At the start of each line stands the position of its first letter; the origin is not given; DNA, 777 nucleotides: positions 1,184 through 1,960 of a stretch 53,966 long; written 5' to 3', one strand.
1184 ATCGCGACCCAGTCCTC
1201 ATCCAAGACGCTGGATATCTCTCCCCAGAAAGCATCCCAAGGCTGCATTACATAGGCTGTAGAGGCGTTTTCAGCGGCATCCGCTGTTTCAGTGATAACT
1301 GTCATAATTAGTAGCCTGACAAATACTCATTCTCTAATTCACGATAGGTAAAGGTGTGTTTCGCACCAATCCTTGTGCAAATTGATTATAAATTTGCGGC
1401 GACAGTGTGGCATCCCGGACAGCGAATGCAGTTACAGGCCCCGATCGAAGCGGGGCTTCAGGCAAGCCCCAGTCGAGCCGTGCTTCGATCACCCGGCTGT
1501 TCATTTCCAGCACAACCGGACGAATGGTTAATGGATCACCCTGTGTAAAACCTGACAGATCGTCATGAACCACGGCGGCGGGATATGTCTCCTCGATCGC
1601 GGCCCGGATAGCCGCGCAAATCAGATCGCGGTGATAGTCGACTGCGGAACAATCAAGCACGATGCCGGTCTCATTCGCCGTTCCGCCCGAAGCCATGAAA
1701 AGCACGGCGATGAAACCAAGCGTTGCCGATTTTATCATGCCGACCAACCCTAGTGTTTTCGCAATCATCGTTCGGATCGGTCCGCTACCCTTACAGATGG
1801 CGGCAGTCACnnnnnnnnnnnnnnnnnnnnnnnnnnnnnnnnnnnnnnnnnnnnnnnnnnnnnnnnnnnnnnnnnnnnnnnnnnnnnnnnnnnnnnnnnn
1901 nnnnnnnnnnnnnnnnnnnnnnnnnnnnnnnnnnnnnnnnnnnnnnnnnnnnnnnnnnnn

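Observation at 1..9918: Glycosyltransferase and sulfotransferase genes in one co-directional block with a secreted RTX/serralysin protease, without polysaccharide export genes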

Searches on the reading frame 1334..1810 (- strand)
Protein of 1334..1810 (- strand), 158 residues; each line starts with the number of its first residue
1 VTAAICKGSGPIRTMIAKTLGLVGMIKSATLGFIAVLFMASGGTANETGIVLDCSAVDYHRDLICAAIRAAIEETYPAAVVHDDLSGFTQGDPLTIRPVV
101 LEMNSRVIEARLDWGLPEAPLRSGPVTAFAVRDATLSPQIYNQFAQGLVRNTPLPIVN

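Call 7: search_protein_families(library=pfam, proteins=[window:1334-1810:-], max_evalue=0.01)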
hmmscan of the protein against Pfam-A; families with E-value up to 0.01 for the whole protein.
window:1334-1810:- (158 aa): 0 families

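Call 8: search_protein_families(library=ncbifam, proteins=[window:1334-1810:-], max_evalue=0.01)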
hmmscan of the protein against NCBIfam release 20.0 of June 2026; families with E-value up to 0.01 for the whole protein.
window:1334-1810:- (158 aa): 0 families

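Call 58: predict_structure(protein=window:1334-1768:-)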
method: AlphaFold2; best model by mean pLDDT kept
length: 144 residues; sequences in the alignment: 1
mean_pLDDT: 41.7   pTM: 0.41
mean pLDDT of the five models: 41.7, 40.2, 37.4, 36.9, 36.5
residues with pLDDT >= 90: 0; 70-90: 0; 50-70: 28; < 50: 116
segments of 3 or more residues with pLDDT < 50: 1-34, 42-47, 71-144
pLDDT, mean of each block of 10 residues (from residue 1): 36 45 43 51 47 59 54 39 38 34 36 38 38 33 26
secondary structure, 60 per line:
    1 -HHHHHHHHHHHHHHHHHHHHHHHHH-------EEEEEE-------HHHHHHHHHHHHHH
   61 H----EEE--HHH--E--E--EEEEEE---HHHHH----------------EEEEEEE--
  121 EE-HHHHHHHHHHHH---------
elements in order: H2-26 E34-39 H47-61 E66-68 E82-87 H91-95 E112-118 H124-135

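Call 59: search_protein_representatives(protein=window:1334-1768:-)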
Query: 144 residues. Proteins with E-value up to 0.001 (for the whole library): 32; up to 1e-10: 1; up to 1e-30: 1. The best 32 are listed.
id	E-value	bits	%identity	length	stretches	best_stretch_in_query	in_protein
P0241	5.9e-87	304.7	99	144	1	1-144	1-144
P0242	1.9e-08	50.5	31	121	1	34-142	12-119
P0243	2.3e-08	50.2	37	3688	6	62-106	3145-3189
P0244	4.8e-07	46.0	35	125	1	28-141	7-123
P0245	7.0e-07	45.4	28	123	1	29-142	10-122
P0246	3.0e-06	43.4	28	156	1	26-142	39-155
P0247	3.0e-06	43.4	28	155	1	31-142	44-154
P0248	5.6e-06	42.5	29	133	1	36-139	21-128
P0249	7.8e-06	42.1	32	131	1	32-138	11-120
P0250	1.6e-05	41.1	28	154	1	21-141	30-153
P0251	2.1e-05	40.7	28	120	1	35-137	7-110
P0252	2.4e-05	40.5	28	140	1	29-137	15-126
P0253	2.9e-05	40.2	54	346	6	95-116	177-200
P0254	3.3e-05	40.0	36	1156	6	62-110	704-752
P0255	3.6e-05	39.9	27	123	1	30-142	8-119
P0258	8.4e-05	38.7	28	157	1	34-139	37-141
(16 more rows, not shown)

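Call 61: search_protein_families(library=pfam, alignment_id=A2, max_evalue=0.01)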
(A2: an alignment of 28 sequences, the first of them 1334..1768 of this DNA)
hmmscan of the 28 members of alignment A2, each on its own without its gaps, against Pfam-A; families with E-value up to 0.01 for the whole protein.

A. member 1, window:1334-1768:- (144 aa): 0 families

B. families by the number of members that match (of 28 scanned): 0 families

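Call 63: find_encoding_contigs(protein=P0242, flank=6000, max_places=3)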
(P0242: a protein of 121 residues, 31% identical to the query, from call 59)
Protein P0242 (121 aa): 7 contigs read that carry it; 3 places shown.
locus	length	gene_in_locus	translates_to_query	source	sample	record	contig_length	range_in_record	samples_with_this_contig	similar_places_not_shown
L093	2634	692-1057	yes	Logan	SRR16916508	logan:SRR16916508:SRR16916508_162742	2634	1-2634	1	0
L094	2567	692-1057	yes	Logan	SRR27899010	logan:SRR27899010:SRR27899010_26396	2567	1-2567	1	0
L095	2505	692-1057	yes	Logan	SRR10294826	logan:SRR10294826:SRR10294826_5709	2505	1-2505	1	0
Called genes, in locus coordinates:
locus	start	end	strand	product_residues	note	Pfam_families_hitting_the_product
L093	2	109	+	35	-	?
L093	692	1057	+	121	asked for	-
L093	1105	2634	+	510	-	?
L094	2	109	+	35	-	?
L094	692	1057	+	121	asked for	-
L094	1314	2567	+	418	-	?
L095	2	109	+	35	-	?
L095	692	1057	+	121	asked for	-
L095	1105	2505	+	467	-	?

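Call 64: find_encoding_contigs(protein=P0246, flank=6000, max_places=3)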
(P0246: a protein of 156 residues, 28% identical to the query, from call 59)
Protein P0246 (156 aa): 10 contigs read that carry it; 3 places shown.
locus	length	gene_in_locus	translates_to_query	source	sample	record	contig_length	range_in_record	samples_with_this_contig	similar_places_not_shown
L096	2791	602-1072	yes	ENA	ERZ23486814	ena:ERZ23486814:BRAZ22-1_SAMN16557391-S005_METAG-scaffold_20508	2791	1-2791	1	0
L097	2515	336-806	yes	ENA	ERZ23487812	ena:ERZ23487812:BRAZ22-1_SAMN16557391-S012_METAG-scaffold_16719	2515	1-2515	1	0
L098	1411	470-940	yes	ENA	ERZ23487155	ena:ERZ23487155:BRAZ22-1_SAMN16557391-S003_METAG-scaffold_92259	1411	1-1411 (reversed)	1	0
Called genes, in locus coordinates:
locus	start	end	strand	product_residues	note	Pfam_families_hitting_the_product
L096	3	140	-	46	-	?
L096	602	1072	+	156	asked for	-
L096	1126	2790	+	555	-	?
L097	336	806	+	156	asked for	-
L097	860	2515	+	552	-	?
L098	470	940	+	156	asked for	-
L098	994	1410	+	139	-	?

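Call 66: find_encoding_contigs(protein=P0258, flank=8000, max_places=3)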
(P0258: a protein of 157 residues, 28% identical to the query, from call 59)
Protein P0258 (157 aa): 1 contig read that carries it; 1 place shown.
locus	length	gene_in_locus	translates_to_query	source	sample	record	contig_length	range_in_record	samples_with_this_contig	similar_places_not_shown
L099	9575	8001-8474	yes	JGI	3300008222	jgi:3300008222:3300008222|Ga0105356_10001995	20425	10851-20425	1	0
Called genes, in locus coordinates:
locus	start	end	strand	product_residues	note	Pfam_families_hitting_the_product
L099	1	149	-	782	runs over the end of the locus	-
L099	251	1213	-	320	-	PF01380:SIS, PF00571:CBS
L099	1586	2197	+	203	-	-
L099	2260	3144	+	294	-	PF13640:2OG-FeII_Oxy_3, PF13661:2OG-FeII_Oxy_4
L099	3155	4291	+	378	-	PF01073:3Beta_HSD, PF01370:Epimerase, PF02719:Polysacc_synt_2 (faint), PF13460:NAD_binding_10 (weak), PF16363:GDP_Man_Dehyd, PF07993:NAD_binding_4, PF01370:Epimerase, PF16363:GDP_Man_Dehyd, +1 more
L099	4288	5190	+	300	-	PF00685:Sulfotransfer_1 (weak), PF13469:Sulfotransfer_3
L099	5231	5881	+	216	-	PF13469:Sulfotransfer_3 (faint)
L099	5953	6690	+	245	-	-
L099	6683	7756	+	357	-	PF08885:GSCFA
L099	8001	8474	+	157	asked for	-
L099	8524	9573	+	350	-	?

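Call 67: find_encoding_contigs(protein=P0250, flank=8000, max_places=3)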
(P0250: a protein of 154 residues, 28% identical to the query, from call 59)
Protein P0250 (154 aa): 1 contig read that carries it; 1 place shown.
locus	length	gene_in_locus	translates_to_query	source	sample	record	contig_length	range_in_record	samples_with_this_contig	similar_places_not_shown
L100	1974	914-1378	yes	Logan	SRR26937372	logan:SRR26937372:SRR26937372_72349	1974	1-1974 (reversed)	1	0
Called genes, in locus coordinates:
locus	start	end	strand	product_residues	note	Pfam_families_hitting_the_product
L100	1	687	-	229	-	?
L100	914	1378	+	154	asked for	-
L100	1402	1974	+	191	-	?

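Call 70: predict_structure(alignment_id=A2)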
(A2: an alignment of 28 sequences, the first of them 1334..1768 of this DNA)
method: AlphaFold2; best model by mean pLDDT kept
length: 144 residues; sequences in the alignment: 28
mean_pLDDT: 86.2   pTM: 0.73
mean pLDDT of the five models: 86.2, 85.4, 85.3, 85.0, 84.9
residues with pLDDT >= 90: 100; 70-90: 11; 50-70: 25; < 50: 8
segments of 3 or more residues with pLDDT < 50: 16-18
pLDDT, mean of each block of 10 residues (from residue 1): 51 55 63 88 94 98 94 85 97 98 95 97 96 97 83
secondary structure, 60 per line:
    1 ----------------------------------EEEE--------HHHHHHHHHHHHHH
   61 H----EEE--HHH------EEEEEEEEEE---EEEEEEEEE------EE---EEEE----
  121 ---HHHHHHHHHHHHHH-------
elements in order: E35-38 H47-61 E66-68 E80-89 E93-101 E113-116 H124-137

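Call 72: fold_search(model_id=the predicted structure, library=pdb)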
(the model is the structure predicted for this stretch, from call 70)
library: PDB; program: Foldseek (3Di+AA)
matches with E <= 10: 998; with E <= 0.001: 0
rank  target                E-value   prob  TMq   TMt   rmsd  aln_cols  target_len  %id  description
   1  6eri_BV               4.4e-03  0.92  0.28  0.36   7.0       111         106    6  Structure of the chloroplast ribosome with chl-RRF and hibernation-promoting factor (released 2018-04-18)
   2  5t11_I                1.5e-02  1.00  0.49  0.52   4.2       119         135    7  PelC L103M dodecamer from Paraburkholderia phytofirmans, space group C2 (released 2017-03-15)
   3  9h80_A                1.7e-02  0.99  0.48  0.45   6.5       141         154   13  Structure of the outer membrane exopolysaccharide transporter PelBC (released 2025-06-11)
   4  5t11_F                2.1e-02  0.99  0.50  0.53   5.0       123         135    7  PelC L103M dodecamer from Paraburkholderia phytofirmans, space group C2 (released 2017-03-15)
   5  5t10_B                2.6e-02  0.99  0.47  0.48   5.1       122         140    9  PelC dodecamer from Paraburkholderia phytofirmans, space group P6 (released 2017-03-15)
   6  5t11_H                3.8e-02  0.99  0.49  0.51   4.3       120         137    8  PelC L103M dodecamer from Paraburkholderia phytofirmans, space group C2 (released 2017-03-15)
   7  5t11_A                4.1e-02  0.99  0.51  0.54   4.1       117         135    8  PelC L103M dodecamer from Paraburkholderia phytofirmans, space group C2 (released 2017-03-15)
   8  8q2d_A                4.3e-02  0.90  0.42  0.40   9.7       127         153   16  Crystal structure of the E. coli PqiC Lipoprotein residues 17-187 (released 2023-09-20)
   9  5t11_C                4.9e-02  0.99  0.50  0.53   4.1       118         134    8  PelC L103M dodecamer from Paraburkholderia phytofirmans, space group C2 (released 2017-03-15)
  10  8uu7_w                5.6e-02  0.84  0.34  0.44   6.6       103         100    9  Cryo-EM structure of the Listeria innocua 70S ribosome in complex with HflXr, HPF, and E-site tRNA (structure II-B) (released 2024-02-28)
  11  5t10_C                5.9e-02  0.97  0.48  0.50   5.2       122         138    6  PelC dodecamer from Paraburkholderia phytofirmans, space group P6 (released 2017-03-15)
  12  5t11_L                5.9e-02  0.96  0.46  0.48   4.2       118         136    9  PelC L103M dodecamer from Paraburkholderia phytofirmans, space group C2 (released 2017-03-15)
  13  5t11_E                6.7e-02  0.96  0.46  0.48   5.8       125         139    8  PelC L103M dodecamer from Paraburkholderia phytofirmans, space group C2 (released 2017-03-15)
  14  8uu4_w                6.7e-02  0.75  0.33  0.43   7.1       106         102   11  Cryo-EM structure of the Listeria innocua 70S ribosome in complex with HPF (structure I-A) (released 2024-02-28)
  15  5t11_K                8.0e-02  0.96  0.49  0.53   4.8       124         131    7  PelC L103M dodecamer from Paraburkholderia phytofirmans, space group C2 (released 2017-03-15)
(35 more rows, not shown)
